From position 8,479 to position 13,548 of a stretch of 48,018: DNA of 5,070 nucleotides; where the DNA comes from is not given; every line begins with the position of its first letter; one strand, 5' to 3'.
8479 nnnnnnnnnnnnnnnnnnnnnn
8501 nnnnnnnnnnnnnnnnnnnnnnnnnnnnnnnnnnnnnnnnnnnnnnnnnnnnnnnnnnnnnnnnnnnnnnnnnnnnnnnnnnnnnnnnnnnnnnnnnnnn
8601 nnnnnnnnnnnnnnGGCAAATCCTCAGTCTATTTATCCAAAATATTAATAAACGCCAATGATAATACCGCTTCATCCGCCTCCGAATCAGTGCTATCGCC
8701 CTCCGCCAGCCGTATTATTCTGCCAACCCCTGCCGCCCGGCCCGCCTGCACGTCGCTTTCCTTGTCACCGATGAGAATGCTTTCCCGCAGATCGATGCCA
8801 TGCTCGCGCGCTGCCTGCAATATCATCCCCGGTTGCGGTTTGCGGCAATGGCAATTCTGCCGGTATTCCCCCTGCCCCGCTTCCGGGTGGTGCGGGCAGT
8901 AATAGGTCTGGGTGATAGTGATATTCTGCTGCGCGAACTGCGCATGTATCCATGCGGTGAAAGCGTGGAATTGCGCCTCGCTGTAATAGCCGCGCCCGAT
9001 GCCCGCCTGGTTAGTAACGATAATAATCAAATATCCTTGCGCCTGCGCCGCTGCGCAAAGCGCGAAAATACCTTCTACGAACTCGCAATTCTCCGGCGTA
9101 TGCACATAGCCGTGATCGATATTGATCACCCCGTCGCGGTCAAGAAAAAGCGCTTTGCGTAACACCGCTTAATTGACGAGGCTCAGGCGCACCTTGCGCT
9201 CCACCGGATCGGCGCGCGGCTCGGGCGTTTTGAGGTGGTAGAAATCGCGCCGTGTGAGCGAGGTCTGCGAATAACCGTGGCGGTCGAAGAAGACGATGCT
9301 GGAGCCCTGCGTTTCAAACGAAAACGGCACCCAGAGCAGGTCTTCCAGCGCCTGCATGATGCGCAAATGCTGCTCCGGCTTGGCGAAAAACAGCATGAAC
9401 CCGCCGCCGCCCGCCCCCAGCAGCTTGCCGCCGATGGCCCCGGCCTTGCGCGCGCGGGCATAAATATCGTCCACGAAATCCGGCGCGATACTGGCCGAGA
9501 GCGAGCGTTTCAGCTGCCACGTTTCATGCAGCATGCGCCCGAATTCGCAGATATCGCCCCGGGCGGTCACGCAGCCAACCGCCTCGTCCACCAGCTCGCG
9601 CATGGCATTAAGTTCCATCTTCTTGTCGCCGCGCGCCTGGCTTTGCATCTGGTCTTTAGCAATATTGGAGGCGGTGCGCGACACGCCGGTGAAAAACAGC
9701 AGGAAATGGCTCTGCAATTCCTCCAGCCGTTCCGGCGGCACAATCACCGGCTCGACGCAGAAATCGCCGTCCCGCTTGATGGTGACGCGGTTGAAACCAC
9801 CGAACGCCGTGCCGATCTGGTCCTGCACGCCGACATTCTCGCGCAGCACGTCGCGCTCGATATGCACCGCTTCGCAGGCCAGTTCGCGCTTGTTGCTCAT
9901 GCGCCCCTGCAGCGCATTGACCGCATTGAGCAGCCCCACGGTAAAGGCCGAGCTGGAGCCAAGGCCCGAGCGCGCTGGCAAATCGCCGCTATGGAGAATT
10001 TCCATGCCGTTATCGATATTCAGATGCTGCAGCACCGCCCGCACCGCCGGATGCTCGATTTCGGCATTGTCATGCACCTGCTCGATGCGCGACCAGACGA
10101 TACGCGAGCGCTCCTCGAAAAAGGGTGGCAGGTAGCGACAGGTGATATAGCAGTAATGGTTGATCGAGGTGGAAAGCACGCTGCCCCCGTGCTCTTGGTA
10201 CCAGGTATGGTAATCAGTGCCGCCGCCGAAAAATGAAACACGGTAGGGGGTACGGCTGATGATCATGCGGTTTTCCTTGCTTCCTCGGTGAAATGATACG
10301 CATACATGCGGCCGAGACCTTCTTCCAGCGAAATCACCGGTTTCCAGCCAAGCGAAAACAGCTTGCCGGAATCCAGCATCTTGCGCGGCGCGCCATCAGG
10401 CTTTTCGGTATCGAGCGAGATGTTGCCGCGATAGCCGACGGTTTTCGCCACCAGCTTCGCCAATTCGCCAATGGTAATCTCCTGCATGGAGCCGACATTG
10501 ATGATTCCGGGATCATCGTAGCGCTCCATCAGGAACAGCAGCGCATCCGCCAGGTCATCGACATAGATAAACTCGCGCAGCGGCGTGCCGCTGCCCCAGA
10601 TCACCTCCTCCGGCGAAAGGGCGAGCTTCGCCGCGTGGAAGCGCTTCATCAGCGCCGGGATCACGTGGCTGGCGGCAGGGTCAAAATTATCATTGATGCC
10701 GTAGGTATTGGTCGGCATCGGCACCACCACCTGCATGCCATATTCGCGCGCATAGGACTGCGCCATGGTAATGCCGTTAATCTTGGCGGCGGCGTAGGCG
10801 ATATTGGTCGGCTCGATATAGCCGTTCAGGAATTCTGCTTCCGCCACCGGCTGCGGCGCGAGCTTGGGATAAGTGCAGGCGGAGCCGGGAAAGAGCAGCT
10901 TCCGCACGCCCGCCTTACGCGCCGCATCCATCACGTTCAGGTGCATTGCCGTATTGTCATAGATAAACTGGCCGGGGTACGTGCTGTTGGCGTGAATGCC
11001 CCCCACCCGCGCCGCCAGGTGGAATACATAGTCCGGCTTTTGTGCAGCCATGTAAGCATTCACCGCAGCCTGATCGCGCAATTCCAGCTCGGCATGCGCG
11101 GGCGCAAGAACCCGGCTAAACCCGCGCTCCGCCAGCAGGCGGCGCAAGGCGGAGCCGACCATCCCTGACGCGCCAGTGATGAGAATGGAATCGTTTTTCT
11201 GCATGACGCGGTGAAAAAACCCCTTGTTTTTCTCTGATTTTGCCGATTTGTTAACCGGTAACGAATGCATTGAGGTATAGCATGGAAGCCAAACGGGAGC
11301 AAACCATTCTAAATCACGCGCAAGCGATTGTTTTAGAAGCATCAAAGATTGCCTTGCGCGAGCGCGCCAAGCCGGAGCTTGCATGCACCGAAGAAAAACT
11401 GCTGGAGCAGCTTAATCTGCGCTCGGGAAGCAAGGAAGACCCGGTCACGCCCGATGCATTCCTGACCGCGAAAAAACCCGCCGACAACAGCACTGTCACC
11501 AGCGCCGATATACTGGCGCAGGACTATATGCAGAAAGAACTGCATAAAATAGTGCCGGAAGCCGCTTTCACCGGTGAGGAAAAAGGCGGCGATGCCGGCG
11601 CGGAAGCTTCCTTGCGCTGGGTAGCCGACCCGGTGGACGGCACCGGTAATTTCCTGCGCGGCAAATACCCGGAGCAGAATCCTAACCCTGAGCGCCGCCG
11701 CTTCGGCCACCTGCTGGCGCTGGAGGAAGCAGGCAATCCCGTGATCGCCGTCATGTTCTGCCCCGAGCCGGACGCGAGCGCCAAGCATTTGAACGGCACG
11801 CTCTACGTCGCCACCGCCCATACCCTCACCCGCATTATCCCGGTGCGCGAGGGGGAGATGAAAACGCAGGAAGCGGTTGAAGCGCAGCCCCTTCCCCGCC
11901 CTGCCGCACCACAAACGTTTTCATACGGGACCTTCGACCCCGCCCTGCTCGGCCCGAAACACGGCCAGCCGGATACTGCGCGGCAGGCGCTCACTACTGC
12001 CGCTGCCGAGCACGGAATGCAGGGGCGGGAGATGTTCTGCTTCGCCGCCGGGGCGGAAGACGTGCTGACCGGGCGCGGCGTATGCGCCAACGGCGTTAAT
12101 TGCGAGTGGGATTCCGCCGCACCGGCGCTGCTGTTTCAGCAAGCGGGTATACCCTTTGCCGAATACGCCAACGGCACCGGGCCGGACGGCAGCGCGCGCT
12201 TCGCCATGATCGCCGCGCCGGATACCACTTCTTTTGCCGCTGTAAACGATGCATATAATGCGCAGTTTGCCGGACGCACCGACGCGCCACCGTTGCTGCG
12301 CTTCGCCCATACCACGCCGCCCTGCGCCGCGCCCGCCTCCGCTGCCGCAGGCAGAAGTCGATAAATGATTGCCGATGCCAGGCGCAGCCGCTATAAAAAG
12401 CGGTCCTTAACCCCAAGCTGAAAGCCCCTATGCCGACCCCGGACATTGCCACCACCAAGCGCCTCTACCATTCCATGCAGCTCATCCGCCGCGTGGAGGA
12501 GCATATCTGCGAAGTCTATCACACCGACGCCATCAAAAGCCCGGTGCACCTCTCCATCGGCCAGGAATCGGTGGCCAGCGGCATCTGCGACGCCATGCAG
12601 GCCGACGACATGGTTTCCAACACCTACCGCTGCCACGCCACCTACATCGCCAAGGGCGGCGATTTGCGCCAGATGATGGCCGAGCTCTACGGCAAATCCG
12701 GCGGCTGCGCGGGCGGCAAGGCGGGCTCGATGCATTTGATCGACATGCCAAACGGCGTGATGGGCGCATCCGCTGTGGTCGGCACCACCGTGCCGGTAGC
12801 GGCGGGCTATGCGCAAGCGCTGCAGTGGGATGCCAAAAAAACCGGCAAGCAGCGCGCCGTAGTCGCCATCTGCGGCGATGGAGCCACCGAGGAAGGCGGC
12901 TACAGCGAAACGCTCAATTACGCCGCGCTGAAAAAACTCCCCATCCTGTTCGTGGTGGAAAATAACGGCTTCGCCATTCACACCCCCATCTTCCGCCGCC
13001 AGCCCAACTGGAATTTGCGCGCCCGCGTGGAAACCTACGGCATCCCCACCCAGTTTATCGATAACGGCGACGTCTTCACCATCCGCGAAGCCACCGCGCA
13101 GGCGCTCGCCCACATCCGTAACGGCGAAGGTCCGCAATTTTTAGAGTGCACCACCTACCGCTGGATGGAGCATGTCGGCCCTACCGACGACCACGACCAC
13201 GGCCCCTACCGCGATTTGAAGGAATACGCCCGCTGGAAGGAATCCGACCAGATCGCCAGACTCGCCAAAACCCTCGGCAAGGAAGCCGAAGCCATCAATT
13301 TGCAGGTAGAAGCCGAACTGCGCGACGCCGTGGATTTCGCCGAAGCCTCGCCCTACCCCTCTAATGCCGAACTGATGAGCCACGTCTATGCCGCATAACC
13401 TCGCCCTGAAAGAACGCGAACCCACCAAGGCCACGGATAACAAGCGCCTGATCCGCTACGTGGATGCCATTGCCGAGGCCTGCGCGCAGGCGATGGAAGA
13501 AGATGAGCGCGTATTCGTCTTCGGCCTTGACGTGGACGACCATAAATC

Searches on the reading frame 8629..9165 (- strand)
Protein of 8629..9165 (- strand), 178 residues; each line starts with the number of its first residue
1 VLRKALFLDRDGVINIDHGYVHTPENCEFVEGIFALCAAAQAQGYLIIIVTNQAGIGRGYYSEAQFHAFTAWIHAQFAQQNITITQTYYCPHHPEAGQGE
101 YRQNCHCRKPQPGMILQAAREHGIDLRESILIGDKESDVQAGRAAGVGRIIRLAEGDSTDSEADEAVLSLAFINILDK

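Call 3: search_protein_families(library=ncbifam, proteins=[window:8629-9165:-], max_evalue=0.00001)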
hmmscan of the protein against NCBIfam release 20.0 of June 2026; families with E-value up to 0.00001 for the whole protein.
window:8629-9165:- (178 aa): 11 families
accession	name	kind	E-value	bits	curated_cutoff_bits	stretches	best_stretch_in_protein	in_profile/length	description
TIGR00213.1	GmhB_yaeD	subfamily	7.6e-59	198.3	149.6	1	4-165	2-162/176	D-glycero-beta-D-manno-heptose 1,7-bisphosphate 7-phosphatase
NF006506.0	PRK08942.1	equivalog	4.7e-54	182.7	178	1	3-166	3-160/182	D-glycero-beta-D-manno-heptose 1,7-bisphosphate 7-phosphatase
NF050049.1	HBPPhtaseGmhB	domain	5.4e-52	176.1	250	1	1-156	1-147/171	D-glycero-alpha-D-manno-heptose-1,7-bisphosphate 7-phosphatase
TIGR01656.1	Histidinol-ppas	subfamily_domain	3.6e-40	137.3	84.15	1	4-151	1-144/149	histidinol-phosphate phosphatase domain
TIGR01662.1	HAD-SF-IIIA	subfamily_domain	3.7e-34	117.8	44.6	1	4-148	1-134/141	HAD-IIIA family hydrolase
NF003937.0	PRK05446.1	equivalog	3.3e-22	79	443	1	2-150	2-146/355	bifunctional histidinol-phosphatase/imidazoleglycerol-phosphate dehydratase HisB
NF005264.0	PRK06769.1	equivalog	3.1e-21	76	217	1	3-151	4-135/175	HAD-IIIA family hydrolase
TIGR01261.1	hisB_Nterm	equivalog_domain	1.4e-19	70.2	140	1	4-147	2-141/161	histidinol-phosphatase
TIGR01449.2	PGP_bact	equivalog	1.3e-08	34.7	180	1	107-158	139-189/213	phosphoglycolate phosphatase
NF009695.0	PRK13222.1-2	equivalog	1e-07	31.7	225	1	106-148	147-189/226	phosphoglycolate phosphatase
TIGR01664.1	DNA-3'-Pase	equivalog_domain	7e-06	26.1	107.65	1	41-136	55-137/167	DNA 3'-phosphatase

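Call 4: search_protein_families(library=pfam, proteins=[window:8629-9165:-], max_evalue=0.00001)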
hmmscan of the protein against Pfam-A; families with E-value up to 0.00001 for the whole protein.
window:8629-9165:- (178 aa): 4 families
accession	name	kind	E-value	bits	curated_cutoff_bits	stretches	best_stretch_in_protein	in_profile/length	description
PF13242.12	Hydrolase_like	-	1.1e-11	44.9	22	1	107-162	2-57/75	HAD-hyrolase-like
PF13419.12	HAD_2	-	2e-09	38.3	23.8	1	105-149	131-175/178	Haloacid dehalogenase-like hydrolase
PF08645.17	PNK3P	-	1.6e-06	28.4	22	1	38-135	39-126/161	Polynucleotide kinase 3 phosphatase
PF00702.32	Hydrolase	-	3.5e-06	28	26.4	0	31-146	101-191/191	haloacid dehalogenase-like hydrolase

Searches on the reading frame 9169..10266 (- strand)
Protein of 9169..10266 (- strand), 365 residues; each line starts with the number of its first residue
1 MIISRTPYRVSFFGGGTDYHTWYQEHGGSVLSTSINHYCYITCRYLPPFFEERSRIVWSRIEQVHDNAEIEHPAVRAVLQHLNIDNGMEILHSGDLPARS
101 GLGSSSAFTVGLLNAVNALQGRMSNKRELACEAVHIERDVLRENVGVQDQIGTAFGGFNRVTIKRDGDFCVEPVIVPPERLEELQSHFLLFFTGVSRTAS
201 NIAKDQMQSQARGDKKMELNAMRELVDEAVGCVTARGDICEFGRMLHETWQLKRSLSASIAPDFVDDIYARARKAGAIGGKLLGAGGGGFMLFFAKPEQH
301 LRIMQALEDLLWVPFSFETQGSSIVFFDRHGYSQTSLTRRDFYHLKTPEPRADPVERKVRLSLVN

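Call 3: search_protein_families(library=ncbifam, proteins=[window:9169-10266:-], max_evalue=0.00001)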
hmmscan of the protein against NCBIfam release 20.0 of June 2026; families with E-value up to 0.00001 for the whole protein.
window:9169-10266:- (365 aa): 12 families
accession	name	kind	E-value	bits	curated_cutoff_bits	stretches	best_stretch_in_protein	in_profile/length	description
NF049969.1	GlMnHpPKinHddA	equivalog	1.7e-41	142.8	600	1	2-308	3-317/338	D-glycero-D-manno-heptose 7-phosphate kinase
NF009948.0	PRK13412.1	equivalog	2.1e-27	95.2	721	1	84-306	723-947/974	bifunctional fucokinase/fucose-1-phosphate guanylyltransferase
TIGR00549.1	mevalon_kin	equivalog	1.1e-20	74.3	163.05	1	27-293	16-275/276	mevalonate kinase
NF003036.0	PRK03926.1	equivalog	1.1e-16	60.8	403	1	72-308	61-280/302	mevalonate kinase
NF003006.0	PRK03817.1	equivalog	7.6e-15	54.7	443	1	3-209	3-203/352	galactokinase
TIGR00131.1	gal_kin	equivalog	3.4e-10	39.4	226.65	1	81-157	104-180/388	galactokinase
NF001816.0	PRK00555.1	equivalog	5.6e-09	35.4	509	0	90-238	94-240/363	galactokinase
NF002288.1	PRK01212.1-4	equivalog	1.7e-08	33.9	194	1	74-137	63-126/303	homoserine kinase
NF003705.0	PRK05322.1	equivalog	3.4e-07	29.3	385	0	80-157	105-182/388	galactokinase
TIGR00191.1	thrB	equivalog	3.5e-07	29.4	168.25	1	74-166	66-152/304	homoserine kinase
NF003472.0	PRK05101.1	equivalog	5.7e-07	28.8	499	1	74-161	99-186/382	galactokinase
TIGR01920.1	Shik_kin_archae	equivalog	3.6e-06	26.5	126.85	1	67-139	49-121/266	shikimate kinase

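Call 4: search_protein_families(library=pfam, proteins=[window:9169-10266:-], max_evalue=0.00001)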
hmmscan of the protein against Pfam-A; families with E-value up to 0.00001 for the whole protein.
window:9169-10266:- (365 aa): 2 families
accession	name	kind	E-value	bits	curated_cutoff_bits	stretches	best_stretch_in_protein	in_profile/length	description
PF00288.32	GHMP_kinases_N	-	3.2e-14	53.3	22.3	1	74-157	6-87/87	GHMP kinases N terminal domain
PF08544.19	GHMP_kinases_C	-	1.4e-09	38.7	21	1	235-301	6-72/85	GHMP kinases C terminal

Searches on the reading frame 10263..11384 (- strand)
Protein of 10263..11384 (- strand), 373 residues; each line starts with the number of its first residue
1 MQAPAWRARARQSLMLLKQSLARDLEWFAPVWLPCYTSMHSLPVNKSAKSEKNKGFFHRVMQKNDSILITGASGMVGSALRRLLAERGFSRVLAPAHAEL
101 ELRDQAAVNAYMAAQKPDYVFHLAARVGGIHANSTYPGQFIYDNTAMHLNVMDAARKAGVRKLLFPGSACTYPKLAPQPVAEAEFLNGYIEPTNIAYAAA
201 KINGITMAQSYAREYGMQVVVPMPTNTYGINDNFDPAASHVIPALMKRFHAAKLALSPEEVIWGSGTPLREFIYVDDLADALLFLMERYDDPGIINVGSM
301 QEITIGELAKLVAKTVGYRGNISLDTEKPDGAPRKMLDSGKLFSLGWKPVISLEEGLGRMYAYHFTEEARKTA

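Call 3: search_protein_families(library=ncbifam, proteins=[window:10263-11384:-], max_evalue=0.00001)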
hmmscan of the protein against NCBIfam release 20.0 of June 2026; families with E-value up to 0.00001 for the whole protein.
window:10263-11384:- (373 aa): 14 families
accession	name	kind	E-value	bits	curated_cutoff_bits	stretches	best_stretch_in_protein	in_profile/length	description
NF047922.1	GDPFucSynFcl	equivalog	3.7e-119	397.7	500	1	64-368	2-305/308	GDP-L-fucose synthase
TIGR04180.1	EDH_00030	hypoth_equivalog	1.4e-27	96.5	475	1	102-328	58-268/297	NAD-dependent 4,6-dehydratase LegB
TIGR01181.1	dTDP_gluc_dehyt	equivalog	1.5e-22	80.1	365.1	1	101-364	58-311/321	dTDP-glucose 4,6-dehydratase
TIGR01179.1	galE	equivalog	1.4e-19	70.1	262.3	1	70-355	5-316/332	UDP-glucose 4-epimerase GalE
TIGR02197.1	heptose_epim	equivalog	2.6e-16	59.7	274.6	1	67-323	1-267/316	ADP-glyceromanno-heptose 6-epimerase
NF007490.0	PRK10084.1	subfamily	3.3e-13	49.4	649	1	195-365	165-335/361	dTDP-glucose 4,6-dehydratase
NF042422.1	oxyalk_red_OleD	equivalog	1.7e-10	40.8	580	1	67-288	3-217/329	2-alkyl-3-oxoalkanoate reductase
NF007582.0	PRK10217.1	equivalog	2.5e-10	40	698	1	99-369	57-336/355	dTDP-glucose 4,6-dehydratase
TIGR03466.1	HpnA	hypoth_equivalog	7.1e-10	38.3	367.65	1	67-248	3-192/327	hopanoid-associated sugar epimerase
TIGR01214.1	rmlD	equivalog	1.4e-07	30.9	224.05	1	67-127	2-61/285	dTDP-4-dehydrorhamnose reductase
NF011728.1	PRK15181.1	equivalog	1.5e-07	30.7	760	1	112-284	86-247/348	Vi polysaccharide biosynthesis UDP-N-acetylglucosaminuronic acid C-4 epimerase TviC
NF007956.0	PRK10675.1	subfamily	3.6e-07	29.6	394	0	95-300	52-264/338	UDP-glucose 4-epimerase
TIGR01777.1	yfcH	hypoth_equivalog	1.7e-06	27.9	207.35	0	264-317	189-242/292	TIGR01777 family oxidoreductase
NF042423.1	oxyalk_red_Shew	equivalog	1.8e-06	27.3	580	1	60-277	4-212/331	2-alkyl-3-oxoalkanoate reductase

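Call 4: search_protein_families(library=pfam, proteins=[window:10263-11384:-], max_evalue=0.00001)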
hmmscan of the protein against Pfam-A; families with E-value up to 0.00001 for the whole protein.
window:10263-11384:- (373 aa): 4 families
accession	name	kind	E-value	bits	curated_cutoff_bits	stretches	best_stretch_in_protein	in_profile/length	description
PF01370.27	Epimerase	-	5.1e-63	213.1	20.9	1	67-298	1-240/240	NAD dependent epimerase/dehydratase family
PF16363.11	GDP_Man_Dehyd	-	4.3e-23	82.7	27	1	100-360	59-332/332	GDP-mannose 4,6 dehydratase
PF04321.23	RmlD_sub_bind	-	7.9e-11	42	27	1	67-126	3-61/287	RmlD substrate binding domain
PF02719.21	Polysacc_synt_2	-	4.3e-06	26.6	20.2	0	101-164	62-124/293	Polysaccharide biosynthesis protein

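Call 27: search_solved_structures(query=window:10263-11384:-, max_evalue=1e-15)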
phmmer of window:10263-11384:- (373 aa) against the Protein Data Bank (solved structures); distinct sequences matched with E-value up to 1e-15: 33.
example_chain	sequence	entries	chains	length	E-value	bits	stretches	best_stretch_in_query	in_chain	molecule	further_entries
7ll6_A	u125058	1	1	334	1.2e-91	310.9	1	66-368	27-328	GDP-L-fucose synthase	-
8du0_A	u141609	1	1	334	1.2e-91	310.9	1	66-368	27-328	GDP-L-fucose synthase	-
1e6u_A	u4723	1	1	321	3.4e-90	306.2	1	66-366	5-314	GDP-FUCOSE SYNTHETASE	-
1bsv_A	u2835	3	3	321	4.3e-90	305.9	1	66-366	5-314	PROTEIN (GDP-FUCOSE SYNTHETASE) | GDP-FUCOSE SYNTHETASE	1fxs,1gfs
1e7s_A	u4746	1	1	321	8.1e-90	304.9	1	66-366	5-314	GDP-FUCOSE SYNTHETASE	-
1e7q_A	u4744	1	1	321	8.9e-90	304.8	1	66-366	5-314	GDP-FUCOSE SYNTHETASE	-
1bws_A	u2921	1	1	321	1.1e-89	304.5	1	66-366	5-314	PROTEIN (GDP-4-KETO-6-DEOXY-D-MANNOSE EPIMERASE/REDUCTASE)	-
1e7r_A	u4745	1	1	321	5.6e-89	302.2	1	66-366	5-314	GDP-FUCOSE SYNTHETASE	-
7anh_A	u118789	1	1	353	5e-70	239.8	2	61-255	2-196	GDP-L-fucose synthase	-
8ewu_A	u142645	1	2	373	5.6e-58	200.2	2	51-256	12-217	GDP-L-fucose synthase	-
7m13_A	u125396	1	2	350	1.2e-51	179.4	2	61-255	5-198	GDP-L-fucose synthase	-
7cxt_A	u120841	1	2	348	1.4e-51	179.1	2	61-255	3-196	GDP-L-fucose synthase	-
7anc_A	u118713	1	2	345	3.7e-51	177.8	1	61-255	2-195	GDP-L-fucose synthase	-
4e5y_A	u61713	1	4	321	5.7e-45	157.4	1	66-342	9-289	GDP-L-fucose synthase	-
4bkp_A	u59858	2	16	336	5.9e-45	157.4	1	65-342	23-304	GDP-L-FUCOSE SYNTHASE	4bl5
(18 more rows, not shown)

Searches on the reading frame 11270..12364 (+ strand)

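Call 15: search_protein_families(library=pfam, proteins=[window:11270-12364:+], max_evalue=0.0001)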
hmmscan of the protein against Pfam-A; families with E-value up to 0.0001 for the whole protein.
window:11270-12364:+ (364 aa): 1 family
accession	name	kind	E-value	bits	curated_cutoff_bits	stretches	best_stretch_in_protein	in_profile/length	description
PF00459.30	Inositol_P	-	1.8e-19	70.7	27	1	69-302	35-241/271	Inositol monophosphatase family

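Call 19: search_protein_families(library=ncbifam, proteins=[window:11270-12364:+], max_evalue=1e-10)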
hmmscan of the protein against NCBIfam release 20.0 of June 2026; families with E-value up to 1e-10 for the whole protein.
window:11270-12364:+ (364 aa): 1 family
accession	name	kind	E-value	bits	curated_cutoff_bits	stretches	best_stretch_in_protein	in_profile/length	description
TIGR02067.1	his_9_HisN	equivalog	1.3e-16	60.9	275.15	1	58-166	18-115/252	histidinol-phosphatase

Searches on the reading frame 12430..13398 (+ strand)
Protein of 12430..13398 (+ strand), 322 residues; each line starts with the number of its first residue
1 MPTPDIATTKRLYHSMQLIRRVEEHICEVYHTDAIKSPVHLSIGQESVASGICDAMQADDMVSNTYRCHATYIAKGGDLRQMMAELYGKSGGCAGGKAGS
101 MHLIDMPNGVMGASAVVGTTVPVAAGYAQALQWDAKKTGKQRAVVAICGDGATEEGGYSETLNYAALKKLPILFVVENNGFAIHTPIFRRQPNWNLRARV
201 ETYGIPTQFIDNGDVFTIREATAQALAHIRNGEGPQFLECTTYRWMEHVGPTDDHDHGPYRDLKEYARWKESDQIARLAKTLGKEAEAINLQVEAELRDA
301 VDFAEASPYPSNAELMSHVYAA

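Call 15: search_protein_families(library=pfam, proteins=[window:12430-13398:+], max_evalue=0.0001)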
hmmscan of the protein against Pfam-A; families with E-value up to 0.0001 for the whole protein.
window:12430-13398:+ (322 aa): 3 families
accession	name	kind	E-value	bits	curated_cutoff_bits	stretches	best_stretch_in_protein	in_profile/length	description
PF00676.26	E1_dh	-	7.2e-58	196.3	22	1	15-310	2-297/300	Dehydrogenase E1 component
PF02775.26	TPP_enzyme_C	-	1.5e-06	28.6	21.9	1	106-182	17-85/151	Thiamine pyrophosphate enzyme, C-terminal TPP binding domain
PF13292.11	DXP_synthase_N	-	6e-06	26.2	21.2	1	118-187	114-179/274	1-deoxy-D-xylulose-5-phosphate synthase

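Call 19: search_protein_families(library=ncbifam, proteins=[window:12430-13398:+], max_evalue=1e-10)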
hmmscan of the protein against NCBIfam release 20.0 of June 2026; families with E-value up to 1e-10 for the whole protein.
window:12430-13398:+ (322 aa): 2 families
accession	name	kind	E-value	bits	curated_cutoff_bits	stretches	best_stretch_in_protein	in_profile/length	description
TIGR03182.1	PDH_E1_alph_y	equivalog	2.8e-81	272.9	393.85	1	9-321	4-315/315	pyruvate dehydrogenase (acetyl-transferring) E1 component subunit alpha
TIGR03181.1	PDH_E1_alph_x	equivalog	2.5e-54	184.5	411.35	1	8-321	25-328/341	pyruvate dehydrogenase (acetyl-transferring) E1 component subunit alpha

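Call 68: search_solved_structures(query=window:12430-13398:+, max_evalue=1e-20)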
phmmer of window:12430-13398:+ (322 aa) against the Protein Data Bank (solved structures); distinct sequences matched with E-value up to 1e-20: 26.
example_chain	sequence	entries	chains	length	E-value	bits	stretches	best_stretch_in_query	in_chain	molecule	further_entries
1ni4_A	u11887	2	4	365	1e-45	159.5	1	11-321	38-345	Pyruvate dehydrogenase E1 component: Alpha subunit | Pyruvate dehydrogenase E1 component subunit alpha, somatic form, mitochondrial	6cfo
2ozl_A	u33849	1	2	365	1.1e-45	159.5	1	11-321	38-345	Pyruvate dehydrogenase E1 component alpha subunit, somatic form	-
3exe_A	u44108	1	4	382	1.2e-45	159.3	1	11-321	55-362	Pyruvate dehydrogenase E1 component subunit alpha, somatic form, mitochondrial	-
3exf_A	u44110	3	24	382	1.6e-45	158.9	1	11-321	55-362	Pyruvate dehydrogenase E1 component subunit alpha, somatic form, mitochondrial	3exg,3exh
6cer_A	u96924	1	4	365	2.6e-45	158.2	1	11-321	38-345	Pyruvate dehydrogenase E1 component subunit alpha, somatic form, mitochondrial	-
3exi_A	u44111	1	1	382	4.2e-45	157.5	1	11-321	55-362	Pyruvate dehydrogenase E1 component subunit alpha, somatic form, mitochondrial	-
2bff_A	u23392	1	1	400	1.3e-26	96.8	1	10-320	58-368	2-OXOISOVALERATE DEHYDROGENASE ALPHA SUBUNIT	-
1um9_A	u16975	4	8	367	1.3e-26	96.7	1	9-310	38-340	2-oxo acid dehydrogenase alpha subunit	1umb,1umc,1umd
1dtw_A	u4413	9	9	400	2.4e-26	95.9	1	10-320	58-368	BRANCHED-CHAIN ALPHA-KETO ACID DEHYDROGENASE ALPHA SUBUNIT | 2-OXOISOVALERATE DEHYDROGENASE ALPHA SUBUNIT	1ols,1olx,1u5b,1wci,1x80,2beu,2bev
1olu_A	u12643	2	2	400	2.6e-26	95.8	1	10-320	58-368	2-OXOISOVALERATE DEHYDROGENASE ALPHA SUBUNIT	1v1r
1x7y_A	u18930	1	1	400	2.8e-26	95.6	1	10-320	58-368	2-oxoisovalerate dehydrogenase alpha subunit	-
1x7z_A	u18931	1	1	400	3e-26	95.6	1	10-320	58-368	2-oxoisovalerate dehydrogenase alpha subunit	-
1x7x_A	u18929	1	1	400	3.1e-26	95.5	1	10-320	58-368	2-oxoisovalerate dehydrogenase alpha subunit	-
1x7w_A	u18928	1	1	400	3.1e-26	95.5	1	10-320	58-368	2-oxoisovalerate dehydrogenase alpha subunit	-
2j9f_A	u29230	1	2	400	3.2e-26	95.5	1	10-320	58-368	2-OXOISOVALERATE DEHYDROGENASE ALPHA SUBUNIT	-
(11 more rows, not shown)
